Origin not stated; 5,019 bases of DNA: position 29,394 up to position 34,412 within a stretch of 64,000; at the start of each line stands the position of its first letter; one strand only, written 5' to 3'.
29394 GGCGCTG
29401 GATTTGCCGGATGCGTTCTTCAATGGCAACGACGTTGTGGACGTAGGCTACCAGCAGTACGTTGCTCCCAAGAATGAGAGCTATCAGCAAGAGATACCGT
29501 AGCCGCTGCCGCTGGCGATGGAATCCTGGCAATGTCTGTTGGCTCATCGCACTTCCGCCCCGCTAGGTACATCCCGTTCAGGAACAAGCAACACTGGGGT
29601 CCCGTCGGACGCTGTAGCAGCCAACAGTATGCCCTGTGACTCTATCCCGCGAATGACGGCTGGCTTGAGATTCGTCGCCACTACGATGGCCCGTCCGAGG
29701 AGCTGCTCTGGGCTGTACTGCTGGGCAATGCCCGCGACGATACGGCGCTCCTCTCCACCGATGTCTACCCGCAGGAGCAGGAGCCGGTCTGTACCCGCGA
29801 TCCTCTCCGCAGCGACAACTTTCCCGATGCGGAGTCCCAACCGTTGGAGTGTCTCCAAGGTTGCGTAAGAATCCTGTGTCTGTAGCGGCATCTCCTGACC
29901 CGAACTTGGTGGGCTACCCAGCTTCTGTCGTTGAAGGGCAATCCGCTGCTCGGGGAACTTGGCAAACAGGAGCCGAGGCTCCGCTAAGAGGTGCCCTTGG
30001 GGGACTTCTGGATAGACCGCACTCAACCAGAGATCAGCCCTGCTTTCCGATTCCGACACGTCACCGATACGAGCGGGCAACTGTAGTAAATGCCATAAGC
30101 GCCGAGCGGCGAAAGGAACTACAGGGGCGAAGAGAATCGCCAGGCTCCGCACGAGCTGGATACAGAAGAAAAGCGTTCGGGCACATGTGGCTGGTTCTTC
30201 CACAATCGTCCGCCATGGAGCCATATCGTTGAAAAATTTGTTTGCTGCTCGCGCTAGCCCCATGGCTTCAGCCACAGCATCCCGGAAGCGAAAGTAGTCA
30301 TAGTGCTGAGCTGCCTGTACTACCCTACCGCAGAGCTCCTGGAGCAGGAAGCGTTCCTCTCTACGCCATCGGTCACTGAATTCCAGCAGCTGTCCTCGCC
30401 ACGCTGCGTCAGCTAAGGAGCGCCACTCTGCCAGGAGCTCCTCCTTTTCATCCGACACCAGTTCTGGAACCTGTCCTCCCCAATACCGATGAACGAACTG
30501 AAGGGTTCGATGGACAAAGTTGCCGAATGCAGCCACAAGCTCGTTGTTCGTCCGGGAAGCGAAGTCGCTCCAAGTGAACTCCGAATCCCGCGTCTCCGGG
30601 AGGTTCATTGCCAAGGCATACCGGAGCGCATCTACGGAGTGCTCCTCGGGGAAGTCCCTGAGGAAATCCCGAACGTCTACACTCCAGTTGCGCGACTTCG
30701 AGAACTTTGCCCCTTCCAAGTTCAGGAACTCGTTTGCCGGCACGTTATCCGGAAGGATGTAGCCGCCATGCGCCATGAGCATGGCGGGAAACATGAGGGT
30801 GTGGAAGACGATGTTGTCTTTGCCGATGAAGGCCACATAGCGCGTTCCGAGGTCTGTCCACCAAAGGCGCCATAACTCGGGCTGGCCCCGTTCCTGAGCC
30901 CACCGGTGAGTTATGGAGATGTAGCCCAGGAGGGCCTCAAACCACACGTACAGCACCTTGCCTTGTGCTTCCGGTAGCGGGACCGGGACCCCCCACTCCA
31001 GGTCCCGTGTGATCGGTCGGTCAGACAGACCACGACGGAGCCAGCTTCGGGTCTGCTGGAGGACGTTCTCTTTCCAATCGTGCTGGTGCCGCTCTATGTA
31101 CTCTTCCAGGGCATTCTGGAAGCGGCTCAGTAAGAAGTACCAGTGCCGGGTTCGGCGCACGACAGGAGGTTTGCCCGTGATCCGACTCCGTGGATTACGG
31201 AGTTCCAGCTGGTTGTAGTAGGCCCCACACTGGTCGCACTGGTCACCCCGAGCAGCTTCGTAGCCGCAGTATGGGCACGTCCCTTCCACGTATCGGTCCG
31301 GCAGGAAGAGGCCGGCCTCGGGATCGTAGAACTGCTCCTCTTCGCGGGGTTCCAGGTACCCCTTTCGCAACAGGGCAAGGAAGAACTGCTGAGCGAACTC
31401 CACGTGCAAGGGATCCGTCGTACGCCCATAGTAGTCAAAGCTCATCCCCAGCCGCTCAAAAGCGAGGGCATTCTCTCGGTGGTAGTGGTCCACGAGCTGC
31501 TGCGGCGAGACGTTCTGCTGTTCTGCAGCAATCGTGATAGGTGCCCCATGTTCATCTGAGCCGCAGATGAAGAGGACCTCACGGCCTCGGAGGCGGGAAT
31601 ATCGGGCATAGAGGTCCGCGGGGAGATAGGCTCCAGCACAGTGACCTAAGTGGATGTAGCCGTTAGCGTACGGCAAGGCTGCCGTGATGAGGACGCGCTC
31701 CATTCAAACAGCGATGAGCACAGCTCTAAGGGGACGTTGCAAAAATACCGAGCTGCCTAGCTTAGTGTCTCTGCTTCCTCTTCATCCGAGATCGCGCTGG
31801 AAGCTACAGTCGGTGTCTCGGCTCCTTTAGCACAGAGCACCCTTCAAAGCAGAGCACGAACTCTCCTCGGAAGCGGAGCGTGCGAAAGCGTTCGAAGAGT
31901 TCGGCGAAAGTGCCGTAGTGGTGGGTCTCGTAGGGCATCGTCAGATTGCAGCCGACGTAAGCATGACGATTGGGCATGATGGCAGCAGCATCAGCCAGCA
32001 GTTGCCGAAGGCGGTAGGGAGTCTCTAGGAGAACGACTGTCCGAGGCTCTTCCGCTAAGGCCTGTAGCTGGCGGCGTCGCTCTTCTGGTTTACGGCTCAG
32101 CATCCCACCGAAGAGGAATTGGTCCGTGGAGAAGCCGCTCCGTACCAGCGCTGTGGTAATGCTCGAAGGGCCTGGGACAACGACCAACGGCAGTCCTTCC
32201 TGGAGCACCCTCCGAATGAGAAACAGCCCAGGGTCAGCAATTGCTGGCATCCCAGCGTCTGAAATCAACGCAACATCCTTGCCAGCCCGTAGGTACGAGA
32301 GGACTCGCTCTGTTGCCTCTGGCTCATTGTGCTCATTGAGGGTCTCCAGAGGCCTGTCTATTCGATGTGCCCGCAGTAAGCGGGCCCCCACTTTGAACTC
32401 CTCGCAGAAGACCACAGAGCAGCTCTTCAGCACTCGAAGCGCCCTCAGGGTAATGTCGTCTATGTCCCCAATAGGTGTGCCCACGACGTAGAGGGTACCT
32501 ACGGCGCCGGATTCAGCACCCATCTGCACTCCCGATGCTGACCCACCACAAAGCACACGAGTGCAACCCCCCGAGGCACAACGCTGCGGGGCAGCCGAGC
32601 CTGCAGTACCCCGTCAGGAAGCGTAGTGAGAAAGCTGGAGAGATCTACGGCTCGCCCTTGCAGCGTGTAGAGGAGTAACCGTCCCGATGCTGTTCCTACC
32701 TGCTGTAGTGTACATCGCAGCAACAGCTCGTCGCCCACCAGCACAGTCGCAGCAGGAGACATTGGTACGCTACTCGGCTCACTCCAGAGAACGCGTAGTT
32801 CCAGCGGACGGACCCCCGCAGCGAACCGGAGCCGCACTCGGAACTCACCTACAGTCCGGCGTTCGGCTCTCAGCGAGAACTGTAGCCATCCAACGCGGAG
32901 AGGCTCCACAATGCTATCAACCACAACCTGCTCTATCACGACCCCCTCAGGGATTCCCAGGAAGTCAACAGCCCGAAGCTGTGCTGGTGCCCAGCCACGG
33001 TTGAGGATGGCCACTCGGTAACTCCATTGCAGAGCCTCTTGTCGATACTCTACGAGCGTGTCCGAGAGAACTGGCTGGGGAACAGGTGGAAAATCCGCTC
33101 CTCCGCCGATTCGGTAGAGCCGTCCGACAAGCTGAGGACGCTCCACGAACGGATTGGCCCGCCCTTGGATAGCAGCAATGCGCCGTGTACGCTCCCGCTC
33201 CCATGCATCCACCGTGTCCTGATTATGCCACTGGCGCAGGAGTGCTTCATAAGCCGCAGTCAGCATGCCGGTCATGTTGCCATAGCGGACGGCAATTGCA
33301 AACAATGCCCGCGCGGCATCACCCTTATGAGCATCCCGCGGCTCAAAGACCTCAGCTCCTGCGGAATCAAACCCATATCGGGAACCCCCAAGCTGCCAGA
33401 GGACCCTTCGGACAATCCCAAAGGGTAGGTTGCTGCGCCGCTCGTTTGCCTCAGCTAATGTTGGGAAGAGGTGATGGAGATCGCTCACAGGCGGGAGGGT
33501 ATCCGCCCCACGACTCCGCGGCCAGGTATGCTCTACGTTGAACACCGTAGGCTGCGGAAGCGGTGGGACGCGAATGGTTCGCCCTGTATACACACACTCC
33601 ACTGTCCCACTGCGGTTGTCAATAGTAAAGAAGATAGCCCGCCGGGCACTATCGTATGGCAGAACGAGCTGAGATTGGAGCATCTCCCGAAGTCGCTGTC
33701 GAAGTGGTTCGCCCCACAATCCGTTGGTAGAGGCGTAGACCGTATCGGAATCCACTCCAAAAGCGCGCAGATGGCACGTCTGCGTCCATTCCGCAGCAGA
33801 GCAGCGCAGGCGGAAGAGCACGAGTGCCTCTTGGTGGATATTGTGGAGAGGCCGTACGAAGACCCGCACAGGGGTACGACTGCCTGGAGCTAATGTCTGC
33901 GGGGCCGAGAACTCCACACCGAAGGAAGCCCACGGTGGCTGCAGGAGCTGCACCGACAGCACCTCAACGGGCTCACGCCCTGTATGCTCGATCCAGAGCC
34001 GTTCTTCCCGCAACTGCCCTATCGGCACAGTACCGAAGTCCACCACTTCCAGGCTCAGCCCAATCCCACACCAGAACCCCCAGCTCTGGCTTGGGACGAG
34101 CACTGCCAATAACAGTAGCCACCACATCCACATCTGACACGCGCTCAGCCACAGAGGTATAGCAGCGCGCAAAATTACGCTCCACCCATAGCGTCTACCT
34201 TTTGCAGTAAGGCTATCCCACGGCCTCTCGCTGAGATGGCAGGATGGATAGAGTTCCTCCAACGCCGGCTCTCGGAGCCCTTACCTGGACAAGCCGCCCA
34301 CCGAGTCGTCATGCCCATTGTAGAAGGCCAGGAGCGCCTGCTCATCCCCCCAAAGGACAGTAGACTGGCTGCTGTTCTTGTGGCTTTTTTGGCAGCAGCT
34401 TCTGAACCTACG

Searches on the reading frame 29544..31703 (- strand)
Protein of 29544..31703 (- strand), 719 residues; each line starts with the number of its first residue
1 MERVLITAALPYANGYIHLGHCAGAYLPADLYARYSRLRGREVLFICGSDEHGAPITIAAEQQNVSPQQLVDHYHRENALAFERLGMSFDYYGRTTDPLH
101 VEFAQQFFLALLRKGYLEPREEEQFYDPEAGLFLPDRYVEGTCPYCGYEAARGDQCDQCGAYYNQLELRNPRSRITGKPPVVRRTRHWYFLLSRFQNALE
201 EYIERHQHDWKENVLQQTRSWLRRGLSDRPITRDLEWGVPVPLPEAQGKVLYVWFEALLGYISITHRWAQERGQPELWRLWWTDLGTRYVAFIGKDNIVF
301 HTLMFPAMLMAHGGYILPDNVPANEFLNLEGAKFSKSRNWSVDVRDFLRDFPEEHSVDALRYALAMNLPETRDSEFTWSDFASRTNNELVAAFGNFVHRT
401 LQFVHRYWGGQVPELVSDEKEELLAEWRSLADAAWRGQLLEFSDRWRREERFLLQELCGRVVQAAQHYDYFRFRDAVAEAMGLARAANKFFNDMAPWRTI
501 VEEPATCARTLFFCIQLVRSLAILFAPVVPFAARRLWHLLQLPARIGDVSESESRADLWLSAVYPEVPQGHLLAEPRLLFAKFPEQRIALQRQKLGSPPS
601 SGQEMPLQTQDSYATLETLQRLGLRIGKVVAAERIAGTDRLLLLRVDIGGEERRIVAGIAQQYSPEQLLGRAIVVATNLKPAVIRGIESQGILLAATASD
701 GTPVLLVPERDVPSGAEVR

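Call 72: search_protein_families(library=ncbifam, proteins=[window:29544-31703:-], max_evalue=0.00001)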
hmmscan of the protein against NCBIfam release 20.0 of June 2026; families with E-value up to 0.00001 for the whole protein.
window:29544-31703:- (719 aa): 22 families
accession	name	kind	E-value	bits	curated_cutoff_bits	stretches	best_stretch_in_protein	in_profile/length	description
NF001100.0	PRK00133.1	equivalog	2.6e-224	746.7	587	1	2-719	5-676/676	methionine--tRNA ligase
TIGR00398.1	metG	equivalog_domain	5.2e-157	523.7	336.35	1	5-549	2-510/530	methionine--tRNA ligase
NF008900.0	PRK12267.1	equivalog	2.5e-107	360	598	1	2-719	4-648/648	methionine--tRNA ligase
NF008859.0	PRK11893.2-1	equivalog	9.4e-52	176.6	553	1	1-393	1-384/498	methionine--tRNA ligase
NF008863.0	PRK11893.2-5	equivalog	1.3e-40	139.5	551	1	4-402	7-398/531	methionine--tRNA ligase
NF008860.0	PRK11893.2-2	equivalog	2.6e-36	125.7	761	2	5-263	4-259/583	methionine--tRNA ligase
TIGR00399.1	metG_C_term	equivalog_domain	4.8e-31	107.4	116.65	1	607-718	27-138/139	methionine--tRNA ligase subunit beta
NF008957.0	PRK12300.1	subfamily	3.6e-24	84.8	677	1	2-62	32-91/946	leucine--tRNA ligase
NF007492.0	PRK10089.1-1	equivalog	1.5e-19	70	150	1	618-718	8-109/110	tRNA-binding protein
NF008861.0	PRK11893.2-3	equivalog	2e-19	69.6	633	1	5-382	9-381/496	methionine--tRNA ligase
NF009687.0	PRK13208.1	equivalog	2.5e-18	65.7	738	1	11-129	47-179/801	valine--tRNA ligase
TIGR00396.1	leuS_bact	equivalog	1.2e-17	63.4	548.4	1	3-150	30-181/843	leucine--tRNA ligase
TIGR00422.1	valS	equivalog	4.8e-17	61.2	612.1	1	7-78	38-108/863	valine--tRNA ligase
TIGR00392.1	ileS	equivalog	1.3e-16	60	621.4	1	11-67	45-100/861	isoleucine--tRNA ligase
TIGR00395.1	leuS_arch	equivalog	1.2e-14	53.4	648.5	1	2-75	25-97/938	leucine--tRNA ligase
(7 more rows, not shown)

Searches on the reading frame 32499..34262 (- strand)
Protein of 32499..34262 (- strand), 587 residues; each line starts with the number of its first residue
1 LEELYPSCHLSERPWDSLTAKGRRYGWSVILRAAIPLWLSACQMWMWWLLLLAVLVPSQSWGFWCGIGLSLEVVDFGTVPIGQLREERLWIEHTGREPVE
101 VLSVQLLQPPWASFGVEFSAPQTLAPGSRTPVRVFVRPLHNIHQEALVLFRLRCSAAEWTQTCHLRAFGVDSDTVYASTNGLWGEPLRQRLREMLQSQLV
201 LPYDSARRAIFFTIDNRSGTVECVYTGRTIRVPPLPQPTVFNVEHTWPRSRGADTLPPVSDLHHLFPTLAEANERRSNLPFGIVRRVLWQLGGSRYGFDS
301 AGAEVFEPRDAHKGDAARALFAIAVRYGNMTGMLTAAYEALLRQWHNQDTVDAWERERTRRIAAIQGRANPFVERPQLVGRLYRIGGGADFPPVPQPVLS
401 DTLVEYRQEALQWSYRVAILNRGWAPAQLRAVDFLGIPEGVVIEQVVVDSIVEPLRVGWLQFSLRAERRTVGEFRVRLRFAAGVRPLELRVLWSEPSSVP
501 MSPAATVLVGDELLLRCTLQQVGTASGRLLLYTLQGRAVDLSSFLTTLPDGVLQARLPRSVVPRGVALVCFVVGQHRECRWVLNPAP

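Call 72: search_protein_families(library=ncbifam, proteins=[window:32499-34262:-], max_evalue=0.00001)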
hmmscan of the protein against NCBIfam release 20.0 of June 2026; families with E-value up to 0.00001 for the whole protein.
window:32499-34262:- (587 aa): 1 family
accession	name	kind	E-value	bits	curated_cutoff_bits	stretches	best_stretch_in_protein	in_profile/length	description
NF011716.0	PRK15137.1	equivalog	3.8e-11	43.4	372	1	260-375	117-228/235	deoxyribonuclease I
